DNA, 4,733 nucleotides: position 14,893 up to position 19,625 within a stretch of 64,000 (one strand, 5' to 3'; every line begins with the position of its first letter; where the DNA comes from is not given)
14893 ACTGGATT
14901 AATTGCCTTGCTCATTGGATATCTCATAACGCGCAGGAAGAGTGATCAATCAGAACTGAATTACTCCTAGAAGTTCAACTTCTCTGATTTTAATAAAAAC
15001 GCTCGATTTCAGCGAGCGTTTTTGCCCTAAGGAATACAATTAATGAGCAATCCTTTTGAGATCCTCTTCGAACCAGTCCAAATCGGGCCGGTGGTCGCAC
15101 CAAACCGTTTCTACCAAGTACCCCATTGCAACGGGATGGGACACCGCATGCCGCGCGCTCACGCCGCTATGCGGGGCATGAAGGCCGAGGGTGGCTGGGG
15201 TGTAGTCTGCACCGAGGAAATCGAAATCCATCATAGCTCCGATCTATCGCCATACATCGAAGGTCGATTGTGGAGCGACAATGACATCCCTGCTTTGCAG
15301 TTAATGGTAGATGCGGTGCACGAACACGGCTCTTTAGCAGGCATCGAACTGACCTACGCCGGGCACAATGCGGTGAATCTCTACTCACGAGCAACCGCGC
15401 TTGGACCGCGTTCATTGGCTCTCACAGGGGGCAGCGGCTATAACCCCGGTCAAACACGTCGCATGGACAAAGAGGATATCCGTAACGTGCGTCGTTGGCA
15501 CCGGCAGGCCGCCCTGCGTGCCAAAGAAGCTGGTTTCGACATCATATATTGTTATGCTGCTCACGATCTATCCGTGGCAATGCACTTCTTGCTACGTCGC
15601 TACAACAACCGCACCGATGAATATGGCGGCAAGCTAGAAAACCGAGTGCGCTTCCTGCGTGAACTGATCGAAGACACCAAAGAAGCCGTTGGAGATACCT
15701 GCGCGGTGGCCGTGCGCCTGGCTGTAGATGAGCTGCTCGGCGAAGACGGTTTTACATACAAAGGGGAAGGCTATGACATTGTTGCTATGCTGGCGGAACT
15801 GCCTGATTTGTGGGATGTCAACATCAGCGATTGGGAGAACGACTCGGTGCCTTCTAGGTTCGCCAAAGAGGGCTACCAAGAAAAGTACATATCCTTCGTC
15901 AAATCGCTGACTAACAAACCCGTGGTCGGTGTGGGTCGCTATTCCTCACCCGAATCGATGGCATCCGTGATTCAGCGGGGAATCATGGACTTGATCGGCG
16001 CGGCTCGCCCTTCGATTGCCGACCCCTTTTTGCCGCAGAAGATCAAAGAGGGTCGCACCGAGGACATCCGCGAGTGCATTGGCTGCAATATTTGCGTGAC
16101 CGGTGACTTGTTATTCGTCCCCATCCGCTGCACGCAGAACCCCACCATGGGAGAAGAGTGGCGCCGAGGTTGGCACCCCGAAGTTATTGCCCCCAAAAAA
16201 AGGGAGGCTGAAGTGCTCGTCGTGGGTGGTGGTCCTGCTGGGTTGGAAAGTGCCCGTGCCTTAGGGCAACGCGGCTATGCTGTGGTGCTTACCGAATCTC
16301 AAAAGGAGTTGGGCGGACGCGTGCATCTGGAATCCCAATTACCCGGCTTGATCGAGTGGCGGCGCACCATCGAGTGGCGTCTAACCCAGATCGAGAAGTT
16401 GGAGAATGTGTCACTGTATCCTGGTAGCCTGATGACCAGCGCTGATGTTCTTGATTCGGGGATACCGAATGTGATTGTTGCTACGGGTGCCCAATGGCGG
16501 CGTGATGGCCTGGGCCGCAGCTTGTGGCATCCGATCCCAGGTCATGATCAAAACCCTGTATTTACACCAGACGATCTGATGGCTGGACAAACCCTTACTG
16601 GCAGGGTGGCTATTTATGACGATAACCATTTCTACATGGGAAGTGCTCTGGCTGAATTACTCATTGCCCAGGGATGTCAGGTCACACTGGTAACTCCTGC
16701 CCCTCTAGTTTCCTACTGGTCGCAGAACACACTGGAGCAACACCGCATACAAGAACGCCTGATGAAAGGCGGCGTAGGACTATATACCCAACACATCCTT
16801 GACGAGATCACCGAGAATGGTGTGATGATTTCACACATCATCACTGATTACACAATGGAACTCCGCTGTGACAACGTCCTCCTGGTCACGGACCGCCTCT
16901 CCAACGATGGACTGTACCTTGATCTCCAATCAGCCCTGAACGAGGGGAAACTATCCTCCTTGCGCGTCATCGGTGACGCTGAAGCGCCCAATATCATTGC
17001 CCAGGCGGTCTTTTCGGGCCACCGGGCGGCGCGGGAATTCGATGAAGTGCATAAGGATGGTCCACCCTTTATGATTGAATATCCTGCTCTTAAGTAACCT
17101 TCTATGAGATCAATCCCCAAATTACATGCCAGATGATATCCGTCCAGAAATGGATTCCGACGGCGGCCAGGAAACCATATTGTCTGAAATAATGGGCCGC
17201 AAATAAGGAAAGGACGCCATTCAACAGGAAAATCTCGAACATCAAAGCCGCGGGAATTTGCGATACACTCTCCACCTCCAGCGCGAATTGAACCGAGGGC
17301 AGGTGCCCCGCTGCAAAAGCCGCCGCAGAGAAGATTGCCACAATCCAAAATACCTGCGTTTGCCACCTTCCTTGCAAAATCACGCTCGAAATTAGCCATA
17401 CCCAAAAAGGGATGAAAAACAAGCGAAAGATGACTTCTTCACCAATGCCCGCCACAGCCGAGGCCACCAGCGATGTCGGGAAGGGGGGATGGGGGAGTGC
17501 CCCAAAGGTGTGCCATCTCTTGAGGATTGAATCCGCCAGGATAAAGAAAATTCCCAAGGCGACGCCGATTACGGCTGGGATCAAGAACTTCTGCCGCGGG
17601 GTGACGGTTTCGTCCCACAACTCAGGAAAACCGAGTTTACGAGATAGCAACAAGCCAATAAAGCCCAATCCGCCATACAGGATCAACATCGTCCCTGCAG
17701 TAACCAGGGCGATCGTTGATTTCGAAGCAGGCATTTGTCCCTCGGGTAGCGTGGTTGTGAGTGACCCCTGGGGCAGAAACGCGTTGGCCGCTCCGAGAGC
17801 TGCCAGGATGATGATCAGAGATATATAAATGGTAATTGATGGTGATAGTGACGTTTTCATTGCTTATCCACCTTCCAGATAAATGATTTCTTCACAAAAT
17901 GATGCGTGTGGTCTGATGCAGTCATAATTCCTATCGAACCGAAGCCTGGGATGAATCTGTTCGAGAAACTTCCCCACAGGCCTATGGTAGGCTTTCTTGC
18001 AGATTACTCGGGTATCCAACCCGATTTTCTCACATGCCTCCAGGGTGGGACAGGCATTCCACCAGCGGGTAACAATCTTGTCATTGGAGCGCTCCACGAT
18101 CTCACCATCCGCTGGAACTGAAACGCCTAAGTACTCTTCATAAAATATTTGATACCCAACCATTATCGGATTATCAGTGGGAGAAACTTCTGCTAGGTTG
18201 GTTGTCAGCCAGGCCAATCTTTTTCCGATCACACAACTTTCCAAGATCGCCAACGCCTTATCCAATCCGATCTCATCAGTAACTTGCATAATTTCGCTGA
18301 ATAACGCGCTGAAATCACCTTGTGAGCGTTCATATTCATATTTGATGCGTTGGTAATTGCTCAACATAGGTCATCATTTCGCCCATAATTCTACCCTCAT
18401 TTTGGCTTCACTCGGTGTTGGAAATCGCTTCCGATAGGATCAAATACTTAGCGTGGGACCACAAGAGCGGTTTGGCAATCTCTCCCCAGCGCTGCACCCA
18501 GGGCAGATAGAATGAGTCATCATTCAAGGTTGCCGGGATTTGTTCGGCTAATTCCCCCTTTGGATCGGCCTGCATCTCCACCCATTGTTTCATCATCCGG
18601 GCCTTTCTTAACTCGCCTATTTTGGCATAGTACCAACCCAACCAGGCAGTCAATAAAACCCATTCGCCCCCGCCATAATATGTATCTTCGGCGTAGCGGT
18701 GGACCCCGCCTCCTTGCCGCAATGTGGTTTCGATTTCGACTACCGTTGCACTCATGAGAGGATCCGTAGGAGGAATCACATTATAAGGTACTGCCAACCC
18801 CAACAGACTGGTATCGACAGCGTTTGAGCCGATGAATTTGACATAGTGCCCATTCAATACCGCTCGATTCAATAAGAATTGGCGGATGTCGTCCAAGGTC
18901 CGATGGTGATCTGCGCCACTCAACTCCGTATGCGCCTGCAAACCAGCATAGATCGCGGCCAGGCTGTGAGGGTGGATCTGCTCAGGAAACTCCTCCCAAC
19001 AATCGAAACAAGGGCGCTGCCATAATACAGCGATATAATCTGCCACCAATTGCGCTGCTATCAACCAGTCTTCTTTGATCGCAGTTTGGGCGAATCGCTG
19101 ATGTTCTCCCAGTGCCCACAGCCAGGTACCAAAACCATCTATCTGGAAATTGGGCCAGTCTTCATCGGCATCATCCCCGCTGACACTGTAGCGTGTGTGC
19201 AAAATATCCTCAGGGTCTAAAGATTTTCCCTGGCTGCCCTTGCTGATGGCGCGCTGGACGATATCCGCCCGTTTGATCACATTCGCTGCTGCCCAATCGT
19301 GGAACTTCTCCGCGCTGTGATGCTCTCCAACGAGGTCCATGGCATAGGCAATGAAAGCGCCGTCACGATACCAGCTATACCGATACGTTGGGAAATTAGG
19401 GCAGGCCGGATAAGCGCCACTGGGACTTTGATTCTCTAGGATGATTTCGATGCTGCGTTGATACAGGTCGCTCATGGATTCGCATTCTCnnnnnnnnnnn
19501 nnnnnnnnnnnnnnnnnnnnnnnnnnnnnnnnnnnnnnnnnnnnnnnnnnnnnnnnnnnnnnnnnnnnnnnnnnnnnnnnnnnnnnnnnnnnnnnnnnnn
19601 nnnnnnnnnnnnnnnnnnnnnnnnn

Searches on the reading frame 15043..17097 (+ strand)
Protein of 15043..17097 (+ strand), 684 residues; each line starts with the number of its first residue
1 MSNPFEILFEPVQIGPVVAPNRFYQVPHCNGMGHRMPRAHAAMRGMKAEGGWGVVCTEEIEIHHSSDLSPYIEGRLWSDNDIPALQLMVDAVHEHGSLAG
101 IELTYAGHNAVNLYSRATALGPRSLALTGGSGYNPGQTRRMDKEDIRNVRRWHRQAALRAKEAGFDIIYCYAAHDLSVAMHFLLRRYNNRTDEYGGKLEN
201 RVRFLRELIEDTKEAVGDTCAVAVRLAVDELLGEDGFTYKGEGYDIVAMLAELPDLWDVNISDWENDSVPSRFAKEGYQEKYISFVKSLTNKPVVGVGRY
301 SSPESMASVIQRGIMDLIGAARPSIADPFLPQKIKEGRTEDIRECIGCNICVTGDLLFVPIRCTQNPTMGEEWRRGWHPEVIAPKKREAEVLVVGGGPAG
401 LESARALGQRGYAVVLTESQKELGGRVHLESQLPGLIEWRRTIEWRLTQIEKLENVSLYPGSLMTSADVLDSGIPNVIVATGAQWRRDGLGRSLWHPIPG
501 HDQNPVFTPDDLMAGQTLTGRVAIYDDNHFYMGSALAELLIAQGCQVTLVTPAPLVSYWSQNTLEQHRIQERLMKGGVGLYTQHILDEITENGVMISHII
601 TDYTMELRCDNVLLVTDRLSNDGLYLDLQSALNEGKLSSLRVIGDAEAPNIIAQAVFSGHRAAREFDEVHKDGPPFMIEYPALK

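Call 85: search_protein_families(library=pfam, proteins=[window:15043-17097:+], max_evalue=0.0001)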
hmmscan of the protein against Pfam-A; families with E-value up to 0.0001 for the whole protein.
window:15043-17097:+ (684 aa): 7 families
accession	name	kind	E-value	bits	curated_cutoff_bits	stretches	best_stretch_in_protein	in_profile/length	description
PF00724.26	Oxidored_FMN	-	2.3e-68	231.4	27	1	8-340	2-341/342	NADH:flavin oxidoreductase / NADH oxidase family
PF07992.20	Pyr_redox_2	-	2.6e-10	40.6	26.1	1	390-616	2-235/291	Pyridine nucleotide-disulphide oxidoreductase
PF00070.33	Pyr_redox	-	2.3e-07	31.6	22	0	391-424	2-35/82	Pyridine nucleotide-disulphide oxidoreductase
PF13450.12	NAD_binding_8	-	4.3e-07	30.6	21.9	1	393-432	1-40/68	NAD(P)-binding Rossmann-like domain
PF12831.13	FAD_oxidored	-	5.9e-06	26.3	27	1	390-426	1-37/416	FAD dependent oxidoreductase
PF22620.2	OYE-like_second_a-b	-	1.4e-05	25.6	25.5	1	508-600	2-94/128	OYE-like second alpha/beta domain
PF03486.20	HI0933_like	-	5.6e-05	23.1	50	0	390-427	2-39/244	HI0933-like protein Rossmann domain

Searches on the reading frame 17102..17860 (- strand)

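Call 85: search_protein_families(library=pfam, proteins=[window:17102-17860:-], max_evalue=0.0001)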
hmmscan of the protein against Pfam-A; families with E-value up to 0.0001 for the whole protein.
window:17102-17860:- (252 aa): 1 family
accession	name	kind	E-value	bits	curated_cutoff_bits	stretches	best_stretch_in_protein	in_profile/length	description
PF02517.21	Rce1-like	-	2.1e-07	31.6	22.4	1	126-242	4-92/93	Type II CAAX prenyl endopeptidase Rce1-like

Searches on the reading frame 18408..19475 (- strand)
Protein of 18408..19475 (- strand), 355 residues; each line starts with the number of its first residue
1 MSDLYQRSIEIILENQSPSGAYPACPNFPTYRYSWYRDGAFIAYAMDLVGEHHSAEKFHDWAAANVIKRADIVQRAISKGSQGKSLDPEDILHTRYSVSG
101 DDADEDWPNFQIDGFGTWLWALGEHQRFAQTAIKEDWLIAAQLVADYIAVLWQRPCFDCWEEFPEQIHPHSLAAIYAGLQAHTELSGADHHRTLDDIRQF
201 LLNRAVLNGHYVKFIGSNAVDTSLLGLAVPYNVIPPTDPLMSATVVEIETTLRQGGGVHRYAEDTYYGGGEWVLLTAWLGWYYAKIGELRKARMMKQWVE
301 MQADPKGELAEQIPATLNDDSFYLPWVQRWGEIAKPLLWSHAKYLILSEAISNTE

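Call 85: search_protein_families(library=pfam, proteins=[window:18408-19475:-], max_evalue=0.0001)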
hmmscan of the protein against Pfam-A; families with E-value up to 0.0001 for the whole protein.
window:18408-19475:- (355 aa): 1 family
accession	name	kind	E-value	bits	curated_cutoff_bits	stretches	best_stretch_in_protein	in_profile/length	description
PF00723.27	Glyco_hydro_15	-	1.9e-25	90.1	22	1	3-290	5-341/427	Glycosyl hydrolases family 15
